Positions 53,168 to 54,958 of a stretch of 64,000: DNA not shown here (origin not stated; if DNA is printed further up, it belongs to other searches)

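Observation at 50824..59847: Divergent locus pairing a B12-radical-SAM enzyme and hybrid sensor kinase with a ketosynthase/aldolase/aminotransferase/dioxygenase-fusion operon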

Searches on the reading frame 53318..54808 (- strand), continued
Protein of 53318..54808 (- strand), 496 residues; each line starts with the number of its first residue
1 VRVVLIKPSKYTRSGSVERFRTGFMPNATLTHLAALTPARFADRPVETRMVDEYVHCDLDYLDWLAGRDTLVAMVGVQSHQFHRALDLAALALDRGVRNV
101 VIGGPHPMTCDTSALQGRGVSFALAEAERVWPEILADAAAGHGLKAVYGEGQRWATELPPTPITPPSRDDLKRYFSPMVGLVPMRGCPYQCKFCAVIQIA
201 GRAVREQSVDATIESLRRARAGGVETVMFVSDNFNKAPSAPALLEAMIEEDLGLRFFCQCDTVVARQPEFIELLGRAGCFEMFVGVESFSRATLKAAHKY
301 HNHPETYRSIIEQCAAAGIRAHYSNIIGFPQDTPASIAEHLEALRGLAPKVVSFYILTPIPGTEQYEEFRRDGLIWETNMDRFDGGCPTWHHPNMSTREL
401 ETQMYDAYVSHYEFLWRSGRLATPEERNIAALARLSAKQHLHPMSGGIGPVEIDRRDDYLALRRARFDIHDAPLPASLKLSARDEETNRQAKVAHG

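Call 16: search_protein_families(library=pfam, proteins=[L015:5330-6694:+, L015:7061-7978:+, L015:11768-12820:-, L015:5013-5333:+, L015:8008-10560:-, L032:8097-9956:+, L029:7091-7702:+, L015:13012-14973:-, L029:19555-21375:-, L027:17086-19317:+], max_evalue=0.01)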
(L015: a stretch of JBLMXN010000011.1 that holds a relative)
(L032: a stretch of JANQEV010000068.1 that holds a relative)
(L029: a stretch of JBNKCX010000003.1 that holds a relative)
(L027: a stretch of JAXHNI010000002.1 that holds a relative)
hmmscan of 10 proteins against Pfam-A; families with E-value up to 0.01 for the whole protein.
L015:5330-6694:+ (454 aa): 3 families
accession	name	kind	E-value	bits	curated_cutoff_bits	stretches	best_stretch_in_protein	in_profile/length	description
PF00109.32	ketoacyl-synt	-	5.5e-39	134.7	20.8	1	3-293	2-251/252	Beta-ketoacyl synthase, N-terminal domain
PF02801.28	Ketoacyl-synt_C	-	6.4e-31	107.3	20.8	1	302-412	1-117/119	Beta-ketoacyl synthase, C-terminal domain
PF00108.29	Thiolase_N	-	2.9e-05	24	26.4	1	189-238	66-115/260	Thiolase, N-terminal domain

L015:7061-7978:+ (305 aa): 2 families
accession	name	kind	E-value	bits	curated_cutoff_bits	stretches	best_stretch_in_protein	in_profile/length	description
PF00378.25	ECH_1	-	3.8e-23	82.5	27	1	79-236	38-191/251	Enoyl-CoA hydratase/isomerase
PF16113.10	ECH_2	-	2.1e-11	44.4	27.2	1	77-236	32-189/335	Enoyl-CoA hydratase/isomerase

L015:11768-12820:- (350 aa): 3 families
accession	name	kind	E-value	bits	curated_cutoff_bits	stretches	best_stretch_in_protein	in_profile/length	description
PF13487.12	HD_5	-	8.7e-36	123.7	27.2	1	165-322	11-169/170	HD domain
PF00072.30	Response_reg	-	1.1e-24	87.1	30.2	1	4-114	1-109/111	Response regulator receiver domain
PF01966.28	HD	-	7.4e-19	68.6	22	1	169-291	2-115/116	HD domain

L015:5013-5333:+ (106 aa): 1 family
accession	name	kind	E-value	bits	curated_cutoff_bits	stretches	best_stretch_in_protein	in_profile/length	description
PF00550.31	PP-binding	-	2.3e-12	47.4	20.8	1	29-96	1-67/67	Phosphopantetheine attachment site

L015:8008-10560:- (850 aa): 4 families
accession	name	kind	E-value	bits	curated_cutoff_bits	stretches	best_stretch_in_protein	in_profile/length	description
PF02518.31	HATPase_c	-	3.6e-29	101.9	26.4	1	305-420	1-110/111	Histidine kinase-, DNA gyrase B-, and HSP90-like ATPase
PF00072.30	Response_reg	-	5.3e-24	85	30.2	1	590-702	1-110/111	Response regulator receiver domain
PF00512.31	HisKA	-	8.3e-23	80.7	26.9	1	193-258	1-66/66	His Kinase A (phospho-acceptor) domain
PF01627.28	Hpt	-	6.5e-11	42.8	24.6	1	757-835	2-80/84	Hpt domain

L032:8097-9956:+ (619 aa): 4 families
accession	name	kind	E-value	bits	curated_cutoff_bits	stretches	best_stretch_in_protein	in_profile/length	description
PF00072.30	Response_reg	-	2.5e-16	60.3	30.2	1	359-464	8-110/111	Response regulator receiver domain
PF23198.2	PDE8A_N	-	2.8e-06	27.8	29.6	0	368-435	29-96/147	PDE8A-like, N-terminal domain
PF21332.3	AmiR_N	-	1.4e-05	25.5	27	1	393-464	40-107/111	AmiR, N-terminal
PF01627.28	Hpt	-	0.00059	20.5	24.6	1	520-584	1-60/84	Hpt domain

L029:7091-7702:+ (203 aa): 2 families
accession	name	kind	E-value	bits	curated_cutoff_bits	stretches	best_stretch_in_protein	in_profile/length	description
PF00702.32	Hydrolase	-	1.5e-12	48.8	26.4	1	46-164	58-191/191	haloacid dehalogenase-like hydrolase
PF12710.13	HAD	-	1.9e-09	38.7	27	1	16-160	17-188/189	haloacid dehalogenase-like hydrolase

L015:13012-14973:- (653 aa): 2 families
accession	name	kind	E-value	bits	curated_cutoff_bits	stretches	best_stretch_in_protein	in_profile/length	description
PF00350.29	Dynamin_N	-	7.9e-15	55.7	27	1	73-274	1-156/168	Dynamin family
PF01926.29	MMR_HSR1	-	0.002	18.7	21.9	0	220-286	46-113/113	50S ribosome-binding GTPase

L029:19555-21375:- (606 aa): 4 families
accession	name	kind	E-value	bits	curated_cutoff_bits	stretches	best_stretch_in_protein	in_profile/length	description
PF00773.25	RNB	-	7.8e-58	196.7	29.3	1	230-501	1-325/326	RNB domain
PF23161.1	HTH_RNase_II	-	9.7e-16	58.8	24.7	1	125-206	2-95/95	Double HTH domain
PF18614.7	RNase_II_C_S1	-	3.1e-10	40.2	26.6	1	547-604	1-58/59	RNase II-type exonuclease C-terminal S1 domain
PF25255.1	wH_RNase_II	-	6e-06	26.7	27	1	69-123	18-78/78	Ribonuclease II, winged helix domain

L027:17086-19317:+ (743 aa): 10 families
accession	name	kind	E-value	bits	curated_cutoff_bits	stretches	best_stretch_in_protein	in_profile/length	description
PF00563.25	EAL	-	1e-61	208.8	31.3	1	496-733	3-236/236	EAL domain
PF00990.26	GGDEF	-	3.3e-41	141.2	23.8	1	316-471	1-159/161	Diguanylate cyclase, GGDEF domain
PF00072.30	Response_reg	-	6.8e-27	94.3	30.2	1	22-133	1-110/111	Response regulator receiver domain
PF08448.16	PAS_4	-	1.5e-11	45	23.1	1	198-306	3-109/110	PAS fold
PF13426.13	PAS_9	-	9.3e-10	39.2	27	1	202-304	3-103/103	PAS domain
PF08447.18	PAS_3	-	6.2e-09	36.4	25.6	1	213-296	2-86/89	PAS fold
PF00989.32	PAS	-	2.9e-08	34.1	22.6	1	191-302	2-113/113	PAS fold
PF05266.19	DUF724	-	0.0015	18.9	38.4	1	121-182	82-143/188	Protein of unknown function (DUF724)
PF17853.6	GGDEF_2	-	0.0029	18.3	24.5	0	329-454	7-105/116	GGDEF-like domain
PF13188.13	PAS_8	-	0.0039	17.5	21.8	0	191-242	2-54/65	PAS domain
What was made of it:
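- The regulator is REC + HD-GYP (call 16).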

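Call 17: search_protein_families(library=ncbifam, proteins=[L015:7061-7978:+, L015:11768-12820:-, L015:5330-6694:+, L015:5013-5333:+], max_evalue=0.001)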
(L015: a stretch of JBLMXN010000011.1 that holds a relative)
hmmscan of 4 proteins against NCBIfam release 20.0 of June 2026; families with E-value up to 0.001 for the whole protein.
L015:7061-7978:+ (305 aa): 63 families (the best 25 are shown)
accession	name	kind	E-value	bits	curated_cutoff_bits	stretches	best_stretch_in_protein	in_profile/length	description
NF006452.0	PRK08788.1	equivalog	1.1e-106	356.2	177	1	21-292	14-283/291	crotonase/enoyl-CoA hydratase family protein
NF053515.1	SgnlFctrSynRpfF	equivalog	2.7e-64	217.1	550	1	45-291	39-282/288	diffusible signal factor synthase RpfF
NF008727.0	PRK11730.1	equivalog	1.1e-18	67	870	1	78-237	49-206/717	fatty acid oxidation complex subunit alpha FadB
TIGR02437.1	FadB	equivalog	1.1e-16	60.4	933.55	1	80-234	51-203/714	fatty acid oxidation complex subunit alpha FadB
NF051848.1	EnCoAHydtEchA19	equivalog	4.7e-16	59.1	400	1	77-228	41-190/258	enoyl-CoA hydratase EchA19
NF006566.0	PRK09076.1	subfamily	8.9e-16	58.3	286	1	67-234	38-198/260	enoyl-CoA hydratase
NF005804.0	PRK07659.1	equivalog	1.2e-15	57.7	311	1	93-263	61-225/260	enoyl-CoA hydratase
NF006007.0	PRK08138.1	subfamily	3e-15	56.3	355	1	77-229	49-194/261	enoyl-CoA hydratase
NF008363.0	PRK11154.1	equivalog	3.8e-15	55.1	869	1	77-219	48-189/708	fatty acid oxidation complex subunit alpha FadJ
NF042430.2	EnCoAhydt_DpgD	equivalog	5.4e-15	55.5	400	1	78-233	39-195/258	enoyl-CoA-hydratase DpgD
NF004524.0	PRK05869.1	equivalog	1.8e-14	53.7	326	1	92-237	62-203/254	enoyl-CoA hydratase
NF005675.0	PRK07468.1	equivalog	1.7e-13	50.9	350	1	76-235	45-201/262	crotonase/enoyl-CoA hydratase family protein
NF005803.0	PRK07658.1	equivalog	2.3e-13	50.1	313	1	77-223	42-184/257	enoyl-CoA hydratase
NF005802.0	PRK07657.1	equivalog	2.4e-13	50.2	363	1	80-230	48-194/260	enoyl-CoA hydratase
TIGR03189.1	dienoyl_CoA_hyt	equivalog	2.7e-13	49.8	292.5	1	126-236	82-189/251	cyclohexa-1,5-dienecarbonyl-CoA hydratase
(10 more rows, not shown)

L015:11768-12820:- (350 aa): 97 families (the best 25 are shown)
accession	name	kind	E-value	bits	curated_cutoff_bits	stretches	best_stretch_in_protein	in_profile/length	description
NF053512.1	nitric_RR_NosR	exception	4.1e-48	164.4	400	2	144-336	167-359/422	response regulator c-di-GMP phosphodiesterase, NosR family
NF007135.0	PRK09581.1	equivalog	1.4e-17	63.7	474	1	3-134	4-135/457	PleD family two-component system response regulator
NF045944.1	ResRegRpaBCyano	equivalog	1.5e-17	63.8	330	1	5-129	1-122/229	response regulator transcription factor RpaB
NF007969.0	PRK10693.1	equivalog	1.9e-17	63.3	329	1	3-108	9-112/337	two-component system response regulator RssB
NF009206.0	PRK12555.1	subfamily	5.2e-17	61.8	342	1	3-133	2-135/340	chemotaxis-specific protein-glutamate methyltransferase CheB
NF001965.0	PRK00742.1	subfamily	9e-17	61.3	293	1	3-136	5-139/357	chemotaxis-specific protein-glutamate methyltransferase CheB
NF047793.1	ResRegPgtA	equivalog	1.2e-16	60.6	650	1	3-153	7-152/414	two-component system response regulator PgtA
NF006900.1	PRK09390.1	equivalog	2.1e-16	60.1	255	1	3-121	6-122/203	response regulator FixJ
TIGR01818.1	ntrC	equivalog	3.9e-15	55.6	558.6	1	4-124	1-119/463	nitrogen regulation protein NR(I)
NF008469.0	PRK11361.1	equivalog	4.7e-15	55.2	714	1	2-139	5-140/461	acetoacetate metabolism transcriptional regulator AtoC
NF040689.1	MtrAB_MtrA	equivalog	6.4e-15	55.1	300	1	4-126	1-120/219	MtrAB system response regulator MtrA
NF045505.1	RR_RssB_Pseudo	equivalog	1.6e-14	53.8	700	1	3-108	7-110/394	two-component system response regulator RssB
NF041733.1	resp_reg_CseB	equivalog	2.2e-14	53.4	350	1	4-128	3-124/228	two-component system response regulator CseB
NF041367.1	CheY_Halo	equivalog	4.4e-14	52.8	200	1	4-114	1-109/114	chemotaxis protein CheY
NF008677.0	PRK11697.1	equivalog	1.2e-13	51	246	1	1-127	1-124/238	two-component system response regulator BtsR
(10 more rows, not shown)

L015:5330-6694:+ (454 aa): 30 families (the best 25 are shown)
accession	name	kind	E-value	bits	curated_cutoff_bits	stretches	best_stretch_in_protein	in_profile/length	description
TIGR03150.1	fabF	equivalog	5.5e-103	344.8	493.75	2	166-450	118-406/407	beta-ketoacyl-ACP synthase II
NF005589.0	PRK07314.1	subfamily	7.3e-100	334.6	387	2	165-453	120-412/413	beta-ketoacyl-ACP synthase II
NF004970.0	PRK06333.1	subfamily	5.4e-92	308.8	525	2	171-453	135-422/424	beta-ketoacyl-ACP synthase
NF006587.0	PRK09116.1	equivalog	6.5e-70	235.9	470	2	181-453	137-407/408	beta-ketoacyl-ACP synthase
NF006274.0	PRK08439.1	equivalog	1e-64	218.8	621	2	169-452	122-405/406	beta-ketoacyl-ACP synthase II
NF005490.0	PRK07103.1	equivalog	2.7e-63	214.5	445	2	141-452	105-412/414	polyketide beta-ketoacyl:acyl carrier protein synthase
NF005935.0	PRK07967.1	equivalog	3.3e-61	207.3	630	2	173-453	127-404/406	beta-ketoacyl-ACP synthase I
NF005916.1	PRK07910.1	equivalog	4e-61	207.2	560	1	174-451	137-416/418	KasA/KasB family beta-ketoacyl-ACP synthase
NF006434.0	PRK08722.1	equivalog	6.8e-60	203.1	759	2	167-452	122-413/414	beta-ketoacyl-ACP synthase II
NF004618.0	PRK05952.1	equivalog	9.4e-59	199.2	455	1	182-452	121-382/384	beta-ketoacyl-ACP synthase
NF058662.1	cispenta_AmcF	equivalog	7.3e-55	186.5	325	2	143-451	67-368/369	cispentacin biosynthesis acyltransferase subunit AmcF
NF005076.0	PRK06501.1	equivalog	2.4e-54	184.9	629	1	186-451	153-421/425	beta-ketoacyl-ACP synthase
NF006618.0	PRK09185.1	subfamily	1.4e-51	175.7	407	1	185-452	138-392/394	beta-ketoacyl-ACP synthase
NF045894.1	PKS_plus_SDR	equivalog_domain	9.1e-33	113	1740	1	179-407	144-370/1515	type I polyketide synthase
NF040607.1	mycolic_Pks13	equivalog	3.3e-31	107.7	2100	1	191-450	254-523/1680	polyketide synthase Pks13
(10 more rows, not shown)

L015:5013-5333:+ (106 aa): 11 families
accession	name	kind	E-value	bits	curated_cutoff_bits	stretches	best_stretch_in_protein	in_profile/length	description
NF002148.0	PRK00982.1-2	subfamily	7.6e-19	67.3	71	1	26-99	4-77/79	acyl carrier protein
NF002149.0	PRK00982.1-3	equivalog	5.1e-17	61.6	106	1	26-100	3-77/78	acyl carrier protein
TIGR00517.1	acyl_carrier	equivalog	1.4e-16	60.1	70.45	1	27-99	4-76/77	acyl carrier protein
NF002150.0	PRK00982.1-4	subfamily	1.3e-15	57.4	66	1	29-100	8-79/80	acyl carrier protein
NF002151.0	PRK00982.1-5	equivalog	6.7e-14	51.8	92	1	27-99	4-76/78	acyl carrier protein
NF002147.0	PRK00982.1-1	equivalog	1.9e-11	43.6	84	1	31-99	12-80/83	acyl carrier protein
NF006031.0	PRK08172.1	equivalog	1.7e-10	41.4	76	1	23-101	1-79/82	acyl carrier protein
NF040636.1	AcpM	exception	7e-10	38.8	146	1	31-102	10-81/93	meromycolate extension acyl carrier protein AcpM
NF009104.0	PRK12449.1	equivalog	2.1e-09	37.2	70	1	27-100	6-79/80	acyl carrier protein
NF003757.0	PRK05350.1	equivalog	1e-08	35.2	65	1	28-102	8-82/83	acyl carrier protein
NF058660.1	cispen_ACP_AmcB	equivalog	0.00016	21.8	80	1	40-99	17-78/80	cispentacin biosynthesis acyl carrier protein AmcB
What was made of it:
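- Its next-best NCBIfam hit is DSF synthase RpfF (call 17).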

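Call 25: search_protein_families(library=pfam, proteins=[L068:6650-7555:-, L068:8079-8426:+, L068:8523-9215:+, L068:11711-14194:+, L068:14275-14946:+, L068:15110-16231:+, L068:16350-17111:+, L068:18301-20283:+, L065:7553-9778:-, L065:11819-12454:+], max_evalue=0.001)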
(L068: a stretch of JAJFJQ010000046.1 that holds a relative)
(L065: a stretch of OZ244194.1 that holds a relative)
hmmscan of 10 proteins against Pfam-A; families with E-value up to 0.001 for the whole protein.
L068:6650-7555:- (301 aa): 2 families
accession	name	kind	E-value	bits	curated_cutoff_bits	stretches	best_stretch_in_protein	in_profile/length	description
PF03466.25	LysR_substrate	-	8.1e-38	130.3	28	1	90-291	4-207/209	LysR substrate binding domain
PF00126.33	HTH_1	-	4.9e-20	71.7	26.6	1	6-63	3-60/60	Bacterial regulatory helix-turn-helix protein, lysR family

L068:8079-8426:+ (115 aa): 1 family
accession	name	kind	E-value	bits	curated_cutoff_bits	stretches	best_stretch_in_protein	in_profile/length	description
PF01981.21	PTH2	-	6.7e-24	84.8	23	1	1-115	13-115/115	Peptidyl-tRNA hydrolase PTH2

L068:8523-9215:+ (230 aa): 2 families
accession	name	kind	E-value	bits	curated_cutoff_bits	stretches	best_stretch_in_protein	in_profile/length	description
PF13365.12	Trypsin_2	-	9.7e-31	107.9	27.6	1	76-203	1-144/144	Trypsin-like peptidase domain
PF00089.32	Trypsin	-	3.5e-07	30.7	20.6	1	74-220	25-213/220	Trypsin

L068:11711-14194:+ (827 aa): 4 families
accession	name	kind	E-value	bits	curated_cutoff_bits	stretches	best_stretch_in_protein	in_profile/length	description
PF00072.30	Response_reg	-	1e-22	80.8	30.2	1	573-683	1-110/111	Response regulator receiver domain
PF02518.31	HATPase_c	-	3e-22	79.6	26.4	1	320-433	5-110/111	Histidine kinase-, DNA gyrase B-, and HSP90-like ATPase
PF00512.31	HisKA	-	1.8e-14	54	26.9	1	195-268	1-66/66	His Kinase A (phospho-acceptor) domain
PF01627.28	Hpt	-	1e-08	35.7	24.6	1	735-807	2-81/84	Hpt domain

L068:14275-14946:+ (223 aa): 2 families
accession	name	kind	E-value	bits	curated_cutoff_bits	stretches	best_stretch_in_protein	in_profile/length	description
PF00072.30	Response_reg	-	4.6e-21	75.5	30.2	1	12-121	1-108/111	Response regulator receiver domain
PF00196.25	GerE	-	6.9e-15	54.9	23.5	1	156-211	2-57/57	Bacterial regulatory proteins, luxR family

L068:15110-16231:+ (373 aa): 1 family
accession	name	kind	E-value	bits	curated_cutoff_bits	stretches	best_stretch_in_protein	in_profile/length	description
PF00487.30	FA_desaturase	-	6.2e-22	79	29.7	1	63-320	3-244/253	Fatty acid desaturase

L068:16350-17111:+ (253 aa): 1 family
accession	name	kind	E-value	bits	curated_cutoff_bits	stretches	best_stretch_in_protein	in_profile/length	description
PF02146.23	SIR2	-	6e-39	134.3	24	1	27-200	1-175/180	Sir2 family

L068:18301-20283:+ (660 aa): 2 families
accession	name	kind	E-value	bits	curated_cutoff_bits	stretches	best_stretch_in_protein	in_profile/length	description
PF00593.30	TonB_dep_Rec_b-barrel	-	1.1e-28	101.7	27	1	186-632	18-436/436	TonB dependent receptor-like, beta-barrel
PF07715.20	Plug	-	2.1e-26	92.9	23.9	1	52-157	4-107/107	TonB-dependent Receptor Plug Domain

L065:7553-9778:- (741 aa): 8 families
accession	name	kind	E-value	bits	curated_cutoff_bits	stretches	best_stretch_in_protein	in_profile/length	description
PF00563.25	EAL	-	7.7e-60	202.6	31.3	1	498-734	4-236/236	EAL domain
PF00990.26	GGDEF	-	4.1e-43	147.4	23.8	1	317-474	1-161/161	Diguanylate cyclase, GGDEF domain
PF00072.30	Response_reg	-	2.2e-29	102.3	30.2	1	23-134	1-110/111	Response regulator receiver domain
PF00989.32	PAS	-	4.3e-13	49.7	22.6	1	192-303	2-113/113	PAS fold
PF08448.16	PAS_4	-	5.3e-12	46.4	23.1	1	199-307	3-109/110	PAS fold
PF13426.13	PAS_9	-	2.5e-11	44.2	27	1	202-305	2-103/103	PAS domain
PF08447.18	PAS_3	-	6.9e-08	33.1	25.6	1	223-294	11-81/89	PAS fold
PF13188.13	PAS_8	-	0.00015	22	21.8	1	192-245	2-55/65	PAS domain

L065:11819-12454:+ (211 aa): 6 families
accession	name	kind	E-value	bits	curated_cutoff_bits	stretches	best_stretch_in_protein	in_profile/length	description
PF13420.13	Acetyltransf_4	-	7.4e-15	55.7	24.3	1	45-195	3-154/155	Acetyltransferase (GNAT) domain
PF00583.31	Acetyltransf_1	-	1.8e-14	54.4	20.7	1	77-175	19-116/116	Acetyltransferase (GNAT) family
PF13508.13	Acetyltransf_7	-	1e-08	35.9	27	1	90-176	3-83/84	Acetyltransferase (GNAT) domain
PF13302.13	Acetyltransf_3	-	1.4e-08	35.9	25.4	1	42-176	3-138/138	Acetyltransferase (GNAT) domain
PF08445.16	FR47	-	5.3e-07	30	22.1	1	123-178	26-80/86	FR47-like protein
PF13673.13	Acetyltransf_10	-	0.00072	20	23.6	1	122-181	55-113/128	Acetyltransferase (GNAT) domain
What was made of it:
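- On DesK/DesR membrane thermosensor: One relative, L068, does have both (call 25).
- In L068 the rSAM-kinase pair is followed by a NarL-type regulator and a fatty-acid desaturase (call 25).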

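Call 36: search_solved_structures(query=A1, max_evalue=0.01)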
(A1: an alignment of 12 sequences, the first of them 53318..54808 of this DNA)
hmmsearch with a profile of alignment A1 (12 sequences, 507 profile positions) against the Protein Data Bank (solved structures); distinct sequences matched with E-value up to 0.01: 8.
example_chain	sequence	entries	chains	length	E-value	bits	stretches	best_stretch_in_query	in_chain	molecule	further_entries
6fd2_B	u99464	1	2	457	3.2e-16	62.2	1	190-381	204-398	Putative apramycin biosynthetic oxidoreductase 4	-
9ccb_A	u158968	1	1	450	3.3e-13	52.2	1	188-374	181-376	Radical SAM core domain-containing protein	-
6wte_A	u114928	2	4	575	9.9e-09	37.4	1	173-360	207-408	B12-binding domain-containing protein | Tryptophan-C2-methyltransferase containing B12-binding domain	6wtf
9p2u_A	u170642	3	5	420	0.0013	20.6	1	287-368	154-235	Radical S-adenosylmethionine methyltransferase NocN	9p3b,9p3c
8vdw_A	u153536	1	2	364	0.0015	20.4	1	191-368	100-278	Biotin synthase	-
7mjz_A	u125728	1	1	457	0.0027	19.5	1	188-369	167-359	tRNA-2-methylthio-N(6)-dimethylallyladenosine synthase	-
7mjv_A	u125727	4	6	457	0.003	19.4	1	188-369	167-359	tRNA-2-methylthio-N(6)-dimethylallyladenosine synthase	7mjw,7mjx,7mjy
7kdx_A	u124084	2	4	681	0.0095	17.7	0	189-346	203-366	Methyltransferase TokK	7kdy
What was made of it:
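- Closest known: Class-B radical-SAM enzymes that act on carrier-bound substrates. Different: Sequence similarity is confined to the rSAM core, at 62 bits or less (call 36).
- Tried and rejected: Only weak matches to the rSAM core (call 36).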

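Call 45: predict_structure(alignment_id=A1)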
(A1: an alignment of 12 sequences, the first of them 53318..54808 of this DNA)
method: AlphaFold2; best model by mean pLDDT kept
length: 496 residues; sequences in the alignment: 12
mean_pLDDT: 74.2   pTM: 0.77
mean pLDDT of the five models: 74.2, 68.9, 66.6, 65.9, 63.0
residues with pLDDT >= 90: 107; 70-90: 234; 50-70: 73; < 50: 82
segments of 3 or more residues with pLDDT < 50: 105-124, 190-202, 378-388, 454-456, 465-496
pLDDT, mean of each block of 10 residues (from residue 1): 89 68 75 89 90 82 88 78 77 85 51 28 57 89 73 62 84 79 62 34 68 93 85 80 95 90 91 96 83 77 83 93 83 87 88 76 64 61 43 84 90 92 89 86 65 52 46 32 44 39
secondary structure, 60 per line:
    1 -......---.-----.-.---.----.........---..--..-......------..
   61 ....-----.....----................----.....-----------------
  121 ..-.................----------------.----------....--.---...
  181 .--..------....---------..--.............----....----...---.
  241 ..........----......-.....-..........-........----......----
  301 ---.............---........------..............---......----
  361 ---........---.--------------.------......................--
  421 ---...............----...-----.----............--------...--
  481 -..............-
elements in order: E2-7 H28-36 E47-52 H59-64 E70-74 H79-94 E99-103 H124-140 H168-171 E178-181 H192-195 H209-221 E226-229 H240-250 E255-260 H262-266 H268-277 E279-286 H291-296 H304-316 E320-327 H334-347 E351-356 H364-371 H397-418 H424-438 H456-467 H482-495
